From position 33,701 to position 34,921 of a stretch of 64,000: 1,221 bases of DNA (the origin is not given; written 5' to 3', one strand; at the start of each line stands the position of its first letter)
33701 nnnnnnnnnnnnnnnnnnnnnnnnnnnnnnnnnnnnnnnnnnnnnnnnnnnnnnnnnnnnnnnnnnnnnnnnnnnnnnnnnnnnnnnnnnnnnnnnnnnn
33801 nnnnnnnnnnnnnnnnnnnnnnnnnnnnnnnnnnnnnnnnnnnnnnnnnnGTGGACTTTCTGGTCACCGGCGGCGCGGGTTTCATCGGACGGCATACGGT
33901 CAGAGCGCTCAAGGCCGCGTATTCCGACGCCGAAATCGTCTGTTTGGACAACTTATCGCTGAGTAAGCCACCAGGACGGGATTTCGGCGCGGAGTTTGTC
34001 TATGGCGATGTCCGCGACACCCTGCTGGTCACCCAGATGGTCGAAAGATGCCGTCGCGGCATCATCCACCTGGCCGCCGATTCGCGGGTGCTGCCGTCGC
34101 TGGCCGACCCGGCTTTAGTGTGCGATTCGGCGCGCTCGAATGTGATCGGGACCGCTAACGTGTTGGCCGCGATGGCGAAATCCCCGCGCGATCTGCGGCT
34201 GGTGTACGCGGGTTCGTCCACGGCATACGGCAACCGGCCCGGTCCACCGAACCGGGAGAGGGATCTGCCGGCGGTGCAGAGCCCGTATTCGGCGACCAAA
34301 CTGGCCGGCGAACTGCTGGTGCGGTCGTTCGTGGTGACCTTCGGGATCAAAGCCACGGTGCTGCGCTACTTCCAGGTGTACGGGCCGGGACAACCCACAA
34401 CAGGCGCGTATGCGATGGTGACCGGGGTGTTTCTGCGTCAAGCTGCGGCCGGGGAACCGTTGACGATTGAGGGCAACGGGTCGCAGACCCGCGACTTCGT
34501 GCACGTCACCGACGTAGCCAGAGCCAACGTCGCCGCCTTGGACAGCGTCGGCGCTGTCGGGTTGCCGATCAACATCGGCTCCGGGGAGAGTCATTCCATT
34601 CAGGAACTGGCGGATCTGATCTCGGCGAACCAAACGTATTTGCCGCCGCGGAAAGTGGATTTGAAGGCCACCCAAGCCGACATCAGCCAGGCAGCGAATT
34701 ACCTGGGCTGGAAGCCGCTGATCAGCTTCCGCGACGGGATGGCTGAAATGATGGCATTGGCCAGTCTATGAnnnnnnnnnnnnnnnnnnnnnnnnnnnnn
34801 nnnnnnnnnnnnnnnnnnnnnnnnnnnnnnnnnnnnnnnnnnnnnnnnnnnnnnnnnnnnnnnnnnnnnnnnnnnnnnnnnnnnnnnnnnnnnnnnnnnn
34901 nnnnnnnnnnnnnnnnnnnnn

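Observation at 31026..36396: Flotillin plus sugar-tailoring operon (GT, NAD epimerase/dehydratase, TylF-like O-methyltransferase, GT)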

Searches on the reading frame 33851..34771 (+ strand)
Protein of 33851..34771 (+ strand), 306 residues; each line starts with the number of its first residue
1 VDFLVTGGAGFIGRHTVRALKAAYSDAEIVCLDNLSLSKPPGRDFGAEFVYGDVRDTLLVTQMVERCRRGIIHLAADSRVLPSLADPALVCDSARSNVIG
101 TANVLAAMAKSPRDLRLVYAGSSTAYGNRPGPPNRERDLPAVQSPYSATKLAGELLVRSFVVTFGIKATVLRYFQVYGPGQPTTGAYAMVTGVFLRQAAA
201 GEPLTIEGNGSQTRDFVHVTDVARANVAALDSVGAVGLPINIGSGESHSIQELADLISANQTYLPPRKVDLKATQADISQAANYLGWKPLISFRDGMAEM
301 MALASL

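Call 4: search_protein_families(library=pfam, proteins=[window:33851-34771:+], max_evalue=0.01)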
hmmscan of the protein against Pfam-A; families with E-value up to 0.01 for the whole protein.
window:33851-34771:+ (306 aa): 8 families
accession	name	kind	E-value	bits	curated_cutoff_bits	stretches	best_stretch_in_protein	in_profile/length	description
PF01370.27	Epimerase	-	2.9e-52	177.9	20.9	1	4-243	2-240/240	NAD dependent epimerase/dehydratase family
PF16363.11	GDP_Man_Dehyd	-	5.1e-46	158.1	27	1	4-300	1-332/332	GDP-mannose 4,6 dehydratase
PF01073.25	3Beta_HSD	-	2e-12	47.2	22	1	4-230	1-229/280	3-beta hydroxysteroid dehydrogenase/isomerase family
PF07993.18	NAD_binding_4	-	1.1e-09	38.3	20.1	1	71-224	92-256/258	Male sterility protein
PF04321.23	RmlD_sub_bind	-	2e-07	30.8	27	1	1-207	1-176/287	RmlD substrate binding domain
PF02719.21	Polysacc_synt_2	-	2.3e-05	24.2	20.2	1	4-109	2-116/293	Polysaccharide biosynthesis protein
PF13460.12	NAD_binding_10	-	0.00083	19.7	27.2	1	7-159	1-133/184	NAD(P)H-binding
PF08659.16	KR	-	0.008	16.5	22.6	0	3-128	3-143/180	KR domain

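Call 9: search_protein_families(library=phrogs, proteins=[window:33851-34771:+], max_evalue=0.01)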
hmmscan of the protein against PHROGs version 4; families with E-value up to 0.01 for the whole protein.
window:33851-34771:+ (306 aa): 1 family
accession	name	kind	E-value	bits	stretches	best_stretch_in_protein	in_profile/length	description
phrog_540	-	DNA, RNA and nucleotide metabolism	8.9e-72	243.5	1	1-301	293-591/715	nucleotide-sugar epimerase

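Call 34: search_dna_similar(query=window:33851-34771:+, collection=phages, mode=protein, max_rows=25)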
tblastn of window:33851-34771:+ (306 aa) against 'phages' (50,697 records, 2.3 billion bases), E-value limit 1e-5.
Records with a match: 345; places in all: 504; records where one place covers at least 80% of the query: 273.
Best place of each record, by identity: <60% 345.
By first word of the organism name: Escherichia 91; Synechococcus 83; Bacteriophage 40; Marine 10; Listeria 10; Maribacter 8; uncultured 7; Campylobacter 7; Salmonella 7; Streptomyces 7; and 32 more.
By host as written in the record: - 125; Escherichia coli 25; Escherichia coli K-12 MG1655 14; Listeria monocytogenes 10; Synechococcus sp. 9; Maribacter forsetii DSM18668 8; Campylobacter jejuni 7; Synechococcus sp. WH 7803 7; and 83 more.
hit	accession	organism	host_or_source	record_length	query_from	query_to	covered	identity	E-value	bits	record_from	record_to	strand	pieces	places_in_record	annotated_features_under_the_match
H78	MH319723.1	Marine virus AG-345-D19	single cell amplified by WGA-X; seawater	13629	1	299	98%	42.7%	1e-57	204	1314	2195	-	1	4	record has no annotation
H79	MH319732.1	Marine virus AG-345-E02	single cell amplified by WGA-X; seawater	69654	4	301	97%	40.9%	8e-59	208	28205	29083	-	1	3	record has no annotation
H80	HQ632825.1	Prochlorococcus phage P-SSM5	Prochlorococcus marinus NATL2A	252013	4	301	97%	40.9%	5e-58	206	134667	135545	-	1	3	ADP-L-glycero-D-mannoheptose-6-epimerase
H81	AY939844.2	Prochlorococcus phage P-SSM2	Prochlorococcus sp. NATL1A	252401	4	301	97%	40.9%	5e-58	206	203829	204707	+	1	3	nucleotide sugar epimerase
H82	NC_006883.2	Prochlorococcus phage P-SSM2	Prochlorococcus sp. NATL1A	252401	4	301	97%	40.9%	5e-58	206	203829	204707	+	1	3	nucleotide-sugar epimerase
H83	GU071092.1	Prochlorococcus phage P-SSM2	-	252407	4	301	97%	40.9%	5e-58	206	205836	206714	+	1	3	nucleotide-sugar epimerase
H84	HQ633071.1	Synechococcus phage S-SKS1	Synechococcus sp. WH7803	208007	1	299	98%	38.4%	2e-52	190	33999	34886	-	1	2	nucleotide-sugar epimerase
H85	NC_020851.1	Synechococcus phage S-SKS1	Synechococcus sp. WH7803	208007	1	299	98%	38.4%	2e-52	190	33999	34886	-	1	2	nucleotide-sugar epimerase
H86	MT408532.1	Synechococcus phage SynMITS9220M01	Synechococcus sp. MIT S9220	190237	4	297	96%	38.0%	8e-50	182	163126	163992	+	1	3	ADP-L-glycero-D-mannoheptose-6-epimerase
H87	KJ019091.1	Synechococcus phage ACG-2014f_Syn7803US26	-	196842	4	297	96%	37.0%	7e-44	165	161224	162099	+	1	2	ADP-L-glycero-D-mannoheptose-6-epimerase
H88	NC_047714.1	Synechococcus phage ACG-2014f_Syn7803US26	-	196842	4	297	96%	37.0%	7e-44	165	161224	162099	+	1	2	nucleotide-sugar epimerase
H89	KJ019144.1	Synechococcus phage ACG-2014f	-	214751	4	297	96%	37.0%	7e-44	165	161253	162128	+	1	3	ADP-L-glycero-D-mannoheptose-6-epimerase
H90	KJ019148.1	Synechococcus phage ACG-2014f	-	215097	4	297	96%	37.0%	7e-44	165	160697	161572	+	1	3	ADP-L-glycero-D-mannoheptose-6-epimerase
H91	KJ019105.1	Synechococcus phage ACG-2014f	-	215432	4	297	96%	37.0%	7e-44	165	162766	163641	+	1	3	ADP-L-glycero-D-mannoheptose-6-epimerase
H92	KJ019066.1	Synechococcus phage ACG-2014f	-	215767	4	297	96%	37.0%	7e-44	165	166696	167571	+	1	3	ADP-L-glycero-D-mannoheptose-6-epimerase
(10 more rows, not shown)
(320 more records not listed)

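Call 35: search_protein_families(library=ncbifam, proteins=[window:33851-34771:+], max_evalue=0.001)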
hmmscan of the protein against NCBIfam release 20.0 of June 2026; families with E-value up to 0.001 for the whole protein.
window:33851-34771:+ (306 aa): 25 families
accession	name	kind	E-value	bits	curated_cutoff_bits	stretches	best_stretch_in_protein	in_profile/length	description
TIGR01181.1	dTDP_gluc_dehyt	equivalog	6.7e-39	133.8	365.1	1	3-300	2-307/321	dTDP-glucose 4,6-dehydratase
TIGR01179.1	galE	equivalog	1.6e-37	129.1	262.3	1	3-292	2-312/332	UDP-glucose 4-epimerase GalE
TIGR04180.1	EDH_00030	hypoth_equivalog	1.7e-32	112.7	475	1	4-259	2-254/297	NAD-dependent 4,6-dehydratase LegB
TIGR02197.1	heptose_epim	equivalog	3.3e-27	95.5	274.6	1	4-298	2-307/316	ADP-glyceromanno-heptose 6-epimerase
NF011728.1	PRK15181.1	equivalog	6.1e-27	94.5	760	1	4-299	19-332/348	Vi polysaccharide biosynthesis UDP-N-acetylglucosaminuronic acid C-4 epimerase TviC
NF007956.0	PRK10675.1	subfamily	2.4e-23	82.8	394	1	1-290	1-315/338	UDP-glucose 4-epimerase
NF007582.0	PRK10217.1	equivalog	4.7e-21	75.3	698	1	3-255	4-264/355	dTDP-glucose 4,6-dehydratase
NF007490.0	PRK10084.1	subfamily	5.4e-19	68.4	649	1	1-249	1-265/361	dTDP-glucose 4,6-dehydratase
NF008360.0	PRK11150.1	equivalog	1.9e-18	66.7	452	1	113-258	107-251/310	ADP-glyceromanno-heptose 6-epimerase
NF047922.1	GDPFucSynFcl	equivalog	1e-16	61.3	500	1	53-300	38-297/308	GDP-L-fucose synthase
TIGR03466.1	HpnA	hypoth_equivalog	3.6e-15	55.7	367.65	1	3-272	3-256/327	hopanoid-associated sugar epimerase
NF042422.1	oxyalk_red_OleD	equivalog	3.4e-14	52.9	580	1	1-259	1-249/329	2-alkyl-3-oxoalkanoate reductase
NF043036.1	ErythonDh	equivalog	6e-14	52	325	1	1-202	1-205/321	D-erythronate dehydrogenase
TIGR02622.1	CDP_4_6_dhtase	equivalog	5.4e-12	45.5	278.45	1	48-165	57-173/352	CDP-glucose 4,6-dehydratase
NF058621.1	DiazavRedAvaA7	equivalog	1.9e-11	44.1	400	1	1-233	1-222/304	3-diazoavenalumate denitrifying reductase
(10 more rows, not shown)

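Call 36: search_solved_structures(query=window:33851-34771:+, max_evalue=1e-20, show_alignments=2)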
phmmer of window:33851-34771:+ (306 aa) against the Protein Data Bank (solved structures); distinct sequences matched with E-value up to 1e-20: 42.
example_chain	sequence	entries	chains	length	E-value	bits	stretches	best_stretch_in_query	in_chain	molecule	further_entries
6wjb_A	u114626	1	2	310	1.5e-39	139.2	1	3-274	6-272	NAD-dependent epimerase/dehydratase family protein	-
4zrm_A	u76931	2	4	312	5.2e-39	137.4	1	1-297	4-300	UDP-glucose 4-epimerase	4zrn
6wj9_A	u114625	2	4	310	1.4e-38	136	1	3-274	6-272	NAD-dependent epimerase/dehydratase family protein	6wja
6bwl_A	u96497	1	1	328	1.1e-34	123.2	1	1-298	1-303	Pal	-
7ys8_A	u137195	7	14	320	7.2e-34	120.6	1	3-298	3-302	UDP-glucose 4-epimerase | UDP-glucose 4-epimerase along with EC 5.1.3.2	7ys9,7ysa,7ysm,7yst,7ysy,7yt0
6dnt_A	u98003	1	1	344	2.3e-33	118.9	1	3-289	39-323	NAD-dependent epimerase/dehydratase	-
6kv9_A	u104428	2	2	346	3.3e-33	118.4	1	2-300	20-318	MoeE5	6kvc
3ruc_A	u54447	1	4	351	2.9e-31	112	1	3-298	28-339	WbgU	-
2p5u_A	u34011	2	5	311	3.9e-31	111.6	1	2-297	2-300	UDP-glucose 4-epimerase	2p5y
6zl6_A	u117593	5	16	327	4.2e-31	111.5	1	1-298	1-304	Epimerase domain-containing protein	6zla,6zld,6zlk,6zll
6pmh_A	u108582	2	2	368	7.8e-31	110.6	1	4-298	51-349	UDP-glucose 4-epimerase related protein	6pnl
6zlj_A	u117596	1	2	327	1.5e-30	109.7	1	1-298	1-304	Epimerase domain-containing protein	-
3ru7_A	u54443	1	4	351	2e-30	109.3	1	3-298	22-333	WbgU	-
3ru9_A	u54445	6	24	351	2e-30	109.3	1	3-298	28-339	WbgU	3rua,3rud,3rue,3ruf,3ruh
3lu1_A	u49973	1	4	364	2.3e-30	109.1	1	3-298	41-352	WbgU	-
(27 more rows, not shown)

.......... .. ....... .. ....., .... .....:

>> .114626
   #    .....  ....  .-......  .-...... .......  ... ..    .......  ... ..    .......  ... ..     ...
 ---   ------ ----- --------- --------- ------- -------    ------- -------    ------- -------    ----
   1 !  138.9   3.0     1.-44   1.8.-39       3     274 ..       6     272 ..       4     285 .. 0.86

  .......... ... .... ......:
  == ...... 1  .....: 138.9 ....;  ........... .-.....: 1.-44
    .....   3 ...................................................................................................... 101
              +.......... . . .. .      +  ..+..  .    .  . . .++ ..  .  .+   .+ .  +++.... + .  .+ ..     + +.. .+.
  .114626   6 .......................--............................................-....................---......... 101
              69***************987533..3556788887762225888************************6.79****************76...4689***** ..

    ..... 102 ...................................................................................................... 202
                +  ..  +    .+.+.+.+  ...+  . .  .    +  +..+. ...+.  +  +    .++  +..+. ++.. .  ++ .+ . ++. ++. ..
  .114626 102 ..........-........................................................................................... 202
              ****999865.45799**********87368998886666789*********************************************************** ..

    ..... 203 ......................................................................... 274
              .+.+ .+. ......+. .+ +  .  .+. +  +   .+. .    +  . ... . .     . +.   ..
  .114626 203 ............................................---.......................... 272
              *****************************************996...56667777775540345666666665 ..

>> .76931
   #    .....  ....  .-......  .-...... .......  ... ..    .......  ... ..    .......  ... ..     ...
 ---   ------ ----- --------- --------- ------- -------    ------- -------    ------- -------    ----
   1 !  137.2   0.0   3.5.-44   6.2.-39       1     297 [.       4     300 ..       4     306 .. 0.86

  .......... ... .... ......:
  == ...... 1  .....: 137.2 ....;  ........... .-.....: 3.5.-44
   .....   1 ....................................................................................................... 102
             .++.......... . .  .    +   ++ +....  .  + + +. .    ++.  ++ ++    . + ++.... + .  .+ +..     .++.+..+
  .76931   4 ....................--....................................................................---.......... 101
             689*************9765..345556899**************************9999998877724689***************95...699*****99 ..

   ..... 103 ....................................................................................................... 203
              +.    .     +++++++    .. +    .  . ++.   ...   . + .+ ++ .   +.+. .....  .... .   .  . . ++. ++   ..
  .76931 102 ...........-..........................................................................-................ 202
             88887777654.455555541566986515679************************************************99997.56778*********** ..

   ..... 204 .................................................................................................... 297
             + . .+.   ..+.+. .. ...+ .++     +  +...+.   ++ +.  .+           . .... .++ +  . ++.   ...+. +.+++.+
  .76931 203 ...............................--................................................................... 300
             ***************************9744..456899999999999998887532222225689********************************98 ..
